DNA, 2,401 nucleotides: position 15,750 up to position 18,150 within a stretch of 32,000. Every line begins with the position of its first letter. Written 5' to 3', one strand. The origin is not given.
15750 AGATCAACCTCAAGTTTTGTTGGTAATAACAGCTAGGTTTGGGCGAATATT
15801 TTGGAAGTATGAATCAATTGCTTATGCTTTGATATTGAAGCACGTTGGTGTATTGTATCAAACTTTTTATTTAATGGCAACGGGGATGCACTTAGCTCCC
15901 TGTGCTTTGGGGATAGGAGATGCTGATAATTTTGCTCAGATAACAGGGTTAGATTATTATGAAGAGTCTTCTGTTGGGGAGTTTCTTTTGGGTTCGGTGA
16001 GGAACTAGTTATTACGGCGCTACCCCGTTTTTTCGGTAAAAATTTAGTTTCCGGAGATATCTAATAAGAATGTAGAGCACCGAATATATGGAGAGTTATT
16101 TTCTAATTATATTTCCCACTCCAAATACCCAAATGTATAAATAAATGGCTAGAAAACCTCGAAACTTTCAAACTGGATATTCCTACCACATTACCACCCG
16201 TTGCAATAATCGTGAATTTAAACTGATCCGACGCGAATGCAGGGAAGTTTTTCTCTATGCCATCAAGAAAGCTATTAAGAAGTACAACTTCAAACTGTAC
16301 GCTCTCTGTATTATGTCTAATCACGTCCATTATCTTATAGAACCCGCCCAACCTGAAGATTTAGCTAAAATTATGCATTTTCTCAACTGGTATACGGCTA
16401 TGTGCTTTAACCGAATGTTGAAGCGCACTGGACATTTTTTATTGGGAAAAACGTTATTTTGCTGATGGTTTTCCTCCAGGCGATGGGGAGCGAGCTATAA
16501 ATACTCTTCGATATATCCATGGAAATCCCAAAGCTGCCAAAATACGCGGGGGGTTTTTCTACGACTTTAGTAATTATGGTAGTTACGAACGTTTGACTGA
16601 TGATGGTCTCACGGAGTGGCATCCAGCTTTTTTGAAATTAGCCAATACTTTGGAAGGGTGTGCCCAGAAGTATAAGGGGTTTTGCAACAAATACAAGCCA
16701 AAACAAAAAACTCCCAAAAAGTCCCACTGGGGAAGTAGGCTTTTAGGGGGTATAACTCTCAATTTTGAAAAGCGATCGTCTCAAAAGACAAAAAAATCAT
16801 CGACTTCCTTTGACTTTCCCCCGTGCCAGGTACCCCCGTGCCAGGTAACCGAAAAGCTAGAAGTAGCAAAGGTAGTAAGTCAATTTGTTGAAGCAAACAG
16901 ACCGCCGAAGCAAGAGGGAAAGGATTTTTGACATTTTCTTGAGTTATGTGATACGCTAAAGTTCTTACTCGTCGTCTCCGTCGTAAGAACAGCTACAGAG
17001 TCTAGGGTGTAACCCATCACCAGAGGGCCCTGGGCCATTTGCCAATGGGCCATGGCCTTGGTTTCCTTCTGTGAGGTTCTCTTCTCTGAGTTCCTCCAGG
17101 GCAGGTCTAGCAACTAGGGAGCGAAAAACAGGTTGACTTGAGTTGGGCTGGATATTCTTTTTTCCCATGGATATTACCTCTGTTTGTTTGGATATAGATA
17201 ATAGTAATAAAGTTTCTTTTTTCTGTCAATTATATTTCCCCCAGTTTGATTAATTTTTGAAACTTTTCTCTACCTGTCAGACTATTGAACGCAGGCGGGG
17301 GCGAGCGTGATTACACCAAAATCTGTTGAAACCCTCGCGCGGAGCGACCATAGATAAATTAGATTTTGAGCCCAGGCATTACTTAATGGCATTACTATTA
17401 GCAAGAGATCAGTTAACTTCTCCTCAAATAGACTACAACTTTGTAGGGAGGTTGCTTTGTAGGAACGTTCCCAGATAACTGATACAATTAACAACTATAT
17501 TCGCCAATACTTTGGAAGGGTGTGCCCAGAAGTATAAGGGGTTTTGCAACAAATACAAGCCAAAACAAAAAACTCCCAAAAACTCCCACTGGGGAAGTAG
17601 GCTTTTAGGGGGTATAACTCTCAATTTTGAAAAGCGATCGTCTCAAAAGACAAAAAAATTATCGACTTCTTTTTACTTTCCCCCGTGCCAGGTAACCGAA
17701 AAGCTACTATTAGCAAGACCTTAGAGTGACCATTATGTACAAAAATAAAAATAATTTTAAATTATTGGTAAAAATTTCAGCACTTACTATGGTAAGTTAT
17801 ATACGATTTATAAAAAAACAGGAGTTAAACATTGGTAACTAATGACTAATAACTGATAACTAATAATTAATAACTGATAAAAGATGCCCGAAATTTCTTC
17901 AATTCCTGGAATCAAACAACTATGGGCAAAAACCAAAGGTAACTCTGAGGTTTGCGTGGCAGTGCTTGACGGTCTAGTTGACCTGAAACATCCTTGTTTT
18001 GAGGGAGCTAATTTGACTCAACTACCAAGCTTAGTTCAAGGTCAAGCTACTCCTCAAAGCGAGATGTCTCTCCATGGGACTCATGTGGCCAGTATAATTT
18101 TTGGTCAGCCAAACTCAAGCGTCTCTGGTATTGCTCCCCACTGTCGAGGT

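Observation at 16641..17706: Precursor gene is bracketed by ~205-219 bp direct repeats made from the 3' part of an IS200-like transposase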

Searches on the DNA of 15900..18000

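Call 51: search_rna_families(source=window, start=15900, end=18000, threshold=evalue, max_evalue=1)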
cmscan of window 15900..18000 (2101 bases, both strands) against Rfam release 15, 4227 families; matches with E-value up to 1: 0.
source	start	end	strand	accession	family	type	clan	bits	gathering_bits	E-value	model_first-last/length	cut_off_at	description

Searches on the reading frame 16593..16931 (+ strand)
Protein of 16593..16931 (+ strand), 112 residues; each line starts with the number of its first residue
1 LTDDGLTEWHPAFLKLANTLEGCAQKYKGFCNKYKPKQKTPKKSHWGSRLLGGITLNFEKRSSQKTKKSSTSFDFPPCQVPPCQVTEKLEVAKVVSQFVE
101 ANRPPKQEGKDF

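Call 6: search_protein_families(library=pfam, proteins=[window:16593-16931:+], max_evalue=0.01)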
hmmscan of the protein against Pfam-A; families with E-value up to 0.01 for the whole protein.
window:16593-16931:+ (112 aa): 0 families

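Call 7: search_protein_families(library=ncbifam, proteins=[window:16593-16931:+], max_evalue=0.01)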
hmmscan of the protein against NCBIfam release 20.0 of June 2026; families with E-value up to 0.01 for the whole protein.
window:16593-16931:+ (112 aa): 0 families

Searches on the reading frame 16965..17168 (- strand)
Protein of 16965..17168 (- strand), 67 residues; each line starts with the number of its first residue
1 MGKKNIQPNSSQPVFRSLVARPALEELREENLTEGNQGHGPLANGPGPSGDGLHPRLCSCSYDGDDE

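Call 6: search_protein_families(library=pfam, proteins=[window:16965-17168:-], max_evalue=0.01)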
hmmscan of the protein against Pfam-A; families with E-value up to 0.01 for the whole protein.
window:16965-17168:- (67 aa): 1 family
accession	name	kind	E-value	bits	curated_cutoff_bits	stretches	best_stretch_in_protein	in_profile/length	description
PF19155.6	DUF5837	-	2.4e-08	34.6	25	1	1-66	1-63/63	Family of unknown function (DUF5837)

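Call 7: search_protein_families(library=ncbifam, proteins=[window:16965-17168:-], max_evalue=0.01)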
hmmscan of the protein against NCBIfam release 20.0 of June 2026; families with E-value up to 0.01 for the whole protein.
window:16965-17168:- (67 aa): 2 families
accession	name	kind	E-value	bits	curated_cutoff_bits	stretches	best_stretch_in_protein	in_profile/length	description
TIGR03678.1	het_cyc_patell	subfamily_domain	5.9e-19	68.1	39.6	1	1-32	1-34/34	microcyclamide/patellamide family RiPP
NF042906.1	Moor_cyan_RiPP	subfamily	1.2e-09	38.5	75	1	1-66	1-61/63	cyanobactin class RiPP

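Call 10: find_encoding_contigs(protein=window:16965-17168:-, flank=10000, max_places=10)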
Protein window:16965-17168:- (67 aa): 14 contigs read that carry it; 6 places shown.
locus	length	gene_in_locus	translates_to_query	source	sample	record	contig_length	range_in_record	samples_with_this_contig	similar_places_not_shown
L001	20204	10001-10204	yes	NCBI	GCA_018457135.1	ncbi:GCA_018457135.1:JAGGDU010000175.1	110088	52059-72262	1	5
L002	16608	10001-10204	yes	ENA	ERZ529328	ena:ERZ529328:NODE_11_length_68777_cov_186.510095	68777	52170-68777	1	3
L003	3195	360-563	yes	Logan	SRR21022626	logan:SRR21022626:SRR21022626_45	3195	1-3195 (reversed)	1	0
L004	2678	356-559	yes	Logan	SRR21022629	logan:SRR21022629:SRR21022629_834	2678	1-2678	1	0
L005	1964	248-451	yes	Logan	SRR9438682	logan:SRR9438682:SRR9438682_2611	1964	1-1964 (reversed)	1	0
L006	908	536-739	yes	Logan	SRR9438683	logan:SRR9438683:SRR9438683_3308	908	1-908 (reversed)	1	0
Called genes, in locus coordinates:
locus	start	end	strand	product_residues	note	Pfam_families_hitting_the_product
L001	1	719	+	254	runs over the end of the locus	PF13672:PP2C_2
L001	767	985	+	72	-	-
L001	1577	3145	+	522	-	PF01336:tRNA_anti-codon, PF00152:tRNA-synt_2, PF01409:tRNA-synt_2d (faint)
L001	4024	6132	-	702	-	PF00082:Peptidase_S8, PF18047:PatG_D, PF18065:PatG_C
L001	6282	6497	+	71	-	-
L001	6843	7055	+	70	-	-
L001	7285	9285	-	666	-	PF00082:Peptidase_S8, PF18047:PatG_D, PF18065:PatG_C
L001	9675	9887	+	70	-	-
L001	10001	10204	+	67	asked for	PF19155:DUF5837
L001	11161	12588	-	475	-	PF18679:HTH_57, PF22767:ThcOx, PF00881:Nitroreductase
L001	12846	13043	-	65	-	PF08869:XisI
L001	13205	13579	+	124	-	PF03693:ParD_antitoxin (weak), PF04255:DUF433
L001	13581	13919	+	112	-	PF18480:DUF5615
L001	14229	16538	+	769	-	PF21084:WHD_DUF4423_like, PF02624:YcaO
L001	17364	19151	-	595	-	PF01336:tRNA_anti-codon, PF00152:tRNA-synt_2, PF02938:GAD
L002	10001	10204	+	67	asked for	PF19155:DUF5837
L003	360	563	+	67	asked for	PF19155:DUF5837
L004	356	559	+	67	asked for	PF19155:DUF5837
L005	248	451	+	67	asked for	PF19155:DUF5837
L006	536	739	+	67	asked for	PF19155:DUF5837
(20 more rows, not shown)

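Call 29: find_homologous_proteins(query=window:16965-17168:-, max_evalue=0.001)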
Query window:16965-17168:- (67 aa): 108 proteins with E <= 0.001 among 118 candidates.
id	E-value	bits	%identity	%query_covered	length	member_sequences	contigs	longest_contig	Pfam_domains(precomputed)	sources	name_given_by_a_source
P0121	7.0e-39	149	100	100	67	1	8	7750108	PF19155.7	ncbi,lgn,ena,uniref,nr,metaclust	ncbi:microcyclamide/patellamide family RiPP [Trichodesmium erythraeum]|uniref:microcyclamide/patella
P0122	1.7e-27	112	85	100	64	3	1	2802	PF19155.7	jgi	jgi:bacteriocin leader peptide (microcyclamide/patellamide family)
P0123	2.3e-27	112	82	100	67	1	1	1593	PF19155.7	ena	-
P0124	5.7e-27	111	84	100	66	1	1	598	PF19155.7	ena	-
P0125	2.1e-26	109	84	100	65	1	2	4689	PF19155.7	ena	-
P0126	2.8e-26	109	81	100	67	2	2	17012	PF19155.7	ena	-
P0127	6.4e-26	107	79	100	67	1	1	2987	PF19155.7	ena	-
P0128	7.3e-26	107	79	100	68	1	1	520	PF19155.7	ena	-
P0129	4.0e-25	105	75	100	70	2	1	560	PF19155.7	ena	-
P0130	1.4e-24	103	79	100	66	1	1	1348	PF19155.7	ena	-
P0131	1.5e-24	103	75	100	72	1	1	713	PF19155.7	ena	-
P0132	2.6e-24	102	79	100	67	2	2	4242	PF19155.7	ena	-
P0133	4.2e-24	102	78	100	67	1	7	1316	PF19155.7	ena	-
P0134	7.5e-24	101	79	100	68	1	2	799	PF19155.7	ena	-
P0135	6.6e-23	98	74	100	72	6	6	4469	PF19155.7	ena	-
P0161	1.1e-16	78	100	55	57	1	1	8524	-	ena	-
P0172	9.8e-16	75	66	100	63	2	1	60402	PF19155.7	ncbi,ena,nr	ncbi:MAG: microcyclamide/patellamide family RiPP [Trichodesmium sp. ALOHA_ZT_67]|nr:microcyclamide/p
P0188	1.5e-12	65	100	52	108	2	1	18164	PF19155.7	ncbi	-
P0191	1.8e-11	62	58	100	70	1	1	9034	-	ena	-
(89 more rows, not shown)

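Call 31: find_encoding_contigs(protein=P0126, flank=10000, max_places=3)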
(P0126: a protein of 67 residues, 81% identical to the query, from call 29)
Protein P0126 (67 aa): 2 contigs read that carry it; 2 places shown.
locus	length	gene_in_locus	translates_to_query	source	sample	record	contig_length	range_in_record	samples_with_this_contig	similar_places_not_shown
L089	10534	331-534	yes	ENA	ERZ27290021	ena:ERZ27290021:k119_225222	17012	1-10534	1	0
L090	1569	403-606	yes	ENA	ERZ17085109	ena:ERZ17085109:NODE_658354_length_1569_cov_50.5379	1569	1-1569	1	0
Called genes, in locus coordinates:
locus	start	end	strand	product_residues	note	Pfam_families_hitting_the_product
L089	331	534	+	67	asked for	PF19155:DUF5837 (weak)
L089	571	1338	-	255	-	PF01797:Y1_Tnp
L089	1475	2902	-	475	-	PF18679:HTH_57, PF22767:ThcOx, PF00881:Nitroreductase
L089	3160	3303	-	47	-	PF08869:XisI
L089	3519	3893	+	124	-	PF03693:ParD_antitoxin (weak), PF04255:DUF433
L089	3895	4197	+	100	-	PF18480:DUF5615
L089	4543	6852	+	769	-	PF21084:WHD_DUF4423_like, PF02624:YcaO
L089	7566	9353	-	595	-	PF01336:tRNA_anti-codon, PF00152:tRNA-synt_2, PF02938:GAD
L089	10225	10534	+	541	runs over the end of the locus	PF00999:Na_H_Exchanger, PF00582:Usp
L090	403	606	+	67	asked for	PF19155:DUF5837 (weak)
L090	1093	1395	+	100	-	-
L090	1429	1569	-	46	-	?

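Call 32: find_encoding_contigs(protein=P0172, flank=10000, max_places=3)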
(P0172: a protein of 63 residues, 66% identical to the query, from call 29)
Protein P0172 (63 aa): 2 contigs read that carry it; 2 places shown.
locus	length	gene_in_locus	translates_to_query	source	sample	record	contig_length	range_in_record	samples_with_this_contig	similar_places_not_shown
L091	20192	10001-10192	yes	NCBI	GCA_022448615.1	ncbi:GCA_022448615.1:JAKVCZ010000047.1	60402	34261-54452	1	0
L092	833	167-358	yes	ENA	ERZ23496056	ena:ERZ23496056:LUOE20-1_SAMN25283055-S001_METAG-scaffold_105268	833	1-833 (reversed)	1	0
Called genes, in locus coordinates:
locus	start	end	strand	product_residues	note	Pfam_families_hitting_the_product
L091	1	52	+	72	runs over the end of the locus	-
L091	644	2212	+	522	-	PF01336:tRNA_anti-codon, PF00152:tRNA-synt_2, PF01409:tRNA-synt_2d (faint)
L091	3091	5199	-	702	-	PF00082:Peptidase_S8, PF18047:PatG_D, PF18065:PatG_C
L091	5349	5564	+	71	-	-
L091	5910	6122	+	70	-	-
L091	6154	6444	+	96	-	PF07282:Cas12f1-like_TNB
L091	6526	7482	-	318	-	PF19156:DUF5838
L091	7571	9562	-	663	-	PF00082:Peptidase_S8, PF18047:PatG_D, PF18065:PatG_C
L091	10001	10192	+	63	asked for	PF19155:DUF5837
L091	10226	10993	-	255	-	PF01797:Y1_Tnp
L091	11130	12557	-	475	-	PF18679:HTH_57, PF22767:ThcOx, PF00881:Nitroreductase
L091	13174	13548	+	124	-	PF03693:ParD_antitoxin (weak), PF04255:DUF433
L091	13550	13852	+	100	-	PF18480:DUF5615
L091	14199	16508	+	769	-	PF21084:WHD_DUF4423_like, PF02624:YcaO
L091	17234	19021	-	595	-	PF01336:tRNA_anti-codon, PF00152:tRNA-synt_2, PF02938:GAD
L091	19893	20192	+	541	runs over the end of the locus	PF00999:Na_H_Exchanger, PF00582:Usp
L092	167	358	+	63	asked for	PF19155:DUF5837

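Call 33: find_encoding_contigs(protein=P0135, flank=10000, max_places=6)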
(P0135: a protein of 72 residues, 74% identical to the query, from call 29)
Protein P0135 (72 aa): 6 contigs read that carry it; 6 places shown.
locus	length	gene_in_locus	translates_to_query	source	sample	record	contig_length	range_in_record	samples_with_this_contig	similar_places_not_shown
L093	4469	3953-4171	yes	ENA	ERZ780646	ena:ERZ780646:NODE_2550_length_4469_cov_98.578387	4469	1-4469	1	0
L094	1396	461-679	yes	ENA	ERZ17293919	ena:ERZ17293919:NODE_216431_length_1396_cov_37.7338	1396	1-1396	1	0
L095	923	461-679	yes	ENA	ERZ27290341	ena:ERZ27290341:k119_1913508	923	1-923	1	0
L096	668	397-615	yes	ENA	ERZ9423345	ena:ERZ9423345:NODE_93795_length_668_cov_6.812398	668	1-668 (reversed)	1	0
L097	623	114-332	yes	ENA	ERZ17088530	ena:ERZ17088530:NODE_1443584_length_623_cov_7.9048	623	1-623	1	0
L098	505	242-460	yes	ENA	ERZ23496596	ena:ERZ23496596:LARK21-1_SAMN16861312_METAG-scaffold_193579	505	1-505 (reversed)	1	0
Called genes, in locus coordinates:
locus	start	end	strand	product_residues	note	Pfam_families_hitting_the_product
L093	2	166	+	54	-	?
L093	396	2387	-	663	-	PF00082:Peptidase_S8, PF18047:PatG_D, PF18065:PatG_C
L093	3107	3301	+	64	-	PF19155:DUF5837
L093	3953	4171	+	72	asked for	PF19155:DUF5837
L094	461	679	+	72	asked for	PF19155:DUF5837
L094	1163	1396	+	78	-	?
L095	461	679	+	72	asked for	PF19155:DUF5837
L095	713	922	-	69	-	?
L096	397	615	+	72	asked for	PF19155:DUF5837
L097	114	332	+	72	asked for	PF19155:DUF5837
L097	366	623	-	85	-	?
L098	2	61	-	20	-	?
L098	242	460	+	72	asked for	PF19155:DUF5837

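Call 43: find_encoding_contigs(protein=P0188, flank=10000, max_places=3)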
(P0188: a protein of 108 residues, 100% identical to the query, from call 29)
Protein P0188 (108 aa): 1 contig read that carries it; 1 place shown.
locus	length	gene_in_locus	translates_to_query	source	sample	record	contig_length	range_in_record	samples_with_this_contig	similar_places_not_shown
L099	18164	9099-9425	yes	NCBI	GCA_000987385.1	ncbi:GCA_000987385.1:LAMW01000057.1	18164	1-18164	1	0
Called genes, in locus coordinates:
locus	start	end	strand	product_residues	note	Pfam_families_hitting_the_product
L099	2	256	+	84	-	?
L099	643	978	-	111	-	PF08869:XisI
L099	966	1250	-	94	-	PF08814:XisH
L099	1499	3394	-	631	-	PF00082:Peptidase_S8, PF18047:PatG_D, PF18065:PatG_C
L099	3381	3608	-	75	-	-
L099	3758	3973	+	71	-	-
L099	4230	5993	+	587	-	PF00376:MerR (weak), PF07282:Cas12f1-like_TNB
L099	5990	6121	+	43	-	-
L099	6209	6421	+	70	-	-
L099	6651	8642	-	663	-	PF00082:Peptidase_S8, PF18047:PatG_D, PF18065:PatG_C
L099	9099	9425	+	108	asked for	PF19155:DUF5837 (faint)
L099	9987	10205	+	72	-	PF19155:DUF5837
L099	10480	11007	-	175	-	PF01797:Y1_Tnp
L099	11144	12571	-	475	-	PF18679:HTH_57, PF22767:ThcOx, PF00881:Nitroreductase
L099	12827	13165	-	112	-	PF08869:XisI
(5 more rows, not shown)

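Call 44: find_encoding_contigs(protein=P0161, flank=10000, max_places=3)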
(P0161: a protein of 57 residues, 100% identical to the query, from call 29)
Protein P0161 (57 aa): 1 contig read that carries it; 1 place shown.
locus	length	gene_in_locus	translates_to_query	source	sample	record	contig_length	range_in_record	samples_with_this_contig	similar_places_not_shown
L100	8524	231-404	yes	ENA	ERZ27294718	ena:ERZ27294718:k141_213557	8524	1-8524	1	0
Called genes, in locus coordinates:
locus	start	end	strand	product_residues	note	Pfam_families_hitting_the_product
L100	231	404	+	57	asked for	-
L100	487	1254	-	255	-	PF01797:Y1_Tnp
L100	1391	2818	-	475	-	PF18679:HTH_57, PF22767:ThcOx, PF00881:Nitroreductase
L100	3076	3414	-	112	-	PF08869:XisI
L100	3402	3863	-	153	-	PF08814:XisH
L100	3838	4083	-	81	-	PF10047:DUF2281 (weak)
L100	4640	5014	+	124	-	PF03693:ParD_antitoxin (weak), PF04255:DUF433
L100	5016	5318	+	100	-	PF18480:DUF5615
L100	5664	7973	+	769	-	PF21084:WHD_DUF4423_like, PF02624:YcaO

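Call 45: find_encoding_contigs(protein=P0191, flank=10000, max_places=3)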
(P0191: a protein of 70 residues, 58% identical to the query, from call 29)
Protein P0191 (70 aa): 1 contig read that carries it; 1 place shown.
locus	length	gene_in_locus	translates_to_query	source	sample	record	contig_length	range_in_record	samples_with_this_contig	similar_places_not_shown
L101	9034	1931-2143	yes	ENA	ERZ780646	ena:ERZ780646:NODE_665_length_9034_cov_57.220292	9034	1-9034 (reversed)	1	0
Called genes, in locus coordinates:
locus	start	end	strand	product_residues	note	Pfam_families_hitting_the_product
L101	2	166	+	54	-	?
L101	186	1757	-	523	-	PF00082:Peptidase_S8, PF18047:PatG_D, PF18065:PatG_C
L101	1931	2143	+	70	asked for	-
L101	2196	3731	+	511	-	-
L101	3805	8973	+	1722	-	PF09286:Pro-kuma_activ (weak)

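Call 54: find_encoding_contigs(protein=P0122, flank=5000, max_places=4)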
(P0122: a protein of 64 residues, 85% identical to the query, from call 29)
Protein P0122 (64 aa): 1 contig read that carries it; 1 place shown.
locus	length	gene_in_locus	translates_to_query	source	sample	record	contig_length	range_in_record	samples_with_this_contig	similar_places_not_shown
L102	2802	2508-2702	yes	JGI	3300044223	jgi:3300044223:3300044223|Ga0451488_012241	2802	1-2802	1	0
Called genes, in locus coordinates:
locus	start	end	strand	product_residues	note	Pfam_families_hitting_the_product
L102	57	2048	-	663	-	PF00082:Peptidase_S8, PF18047:PatG_D, PF18065:PatG_C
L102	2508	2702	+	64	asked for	PF19155:DUF5837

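Call 80: search_protein_families(library=ncbifam, proteins=[L091:6526-7482:-], max_evalue=0.01)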
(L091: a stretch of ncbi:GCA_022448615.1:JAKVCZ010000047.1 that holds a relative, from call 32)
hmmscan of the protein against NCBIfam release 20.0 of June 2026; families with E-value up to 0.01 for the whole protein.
L091:6526-7482:- (318 aa): 1 family
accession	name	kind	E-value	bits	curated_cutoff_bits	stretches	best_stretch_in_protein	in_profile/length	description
TIGR04445.1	preny_LynF_TruF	subfamily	4.8e-90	301.8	140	1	15-309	1-281/282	LynF/TruF/PatF family peptide O-prenyltransferase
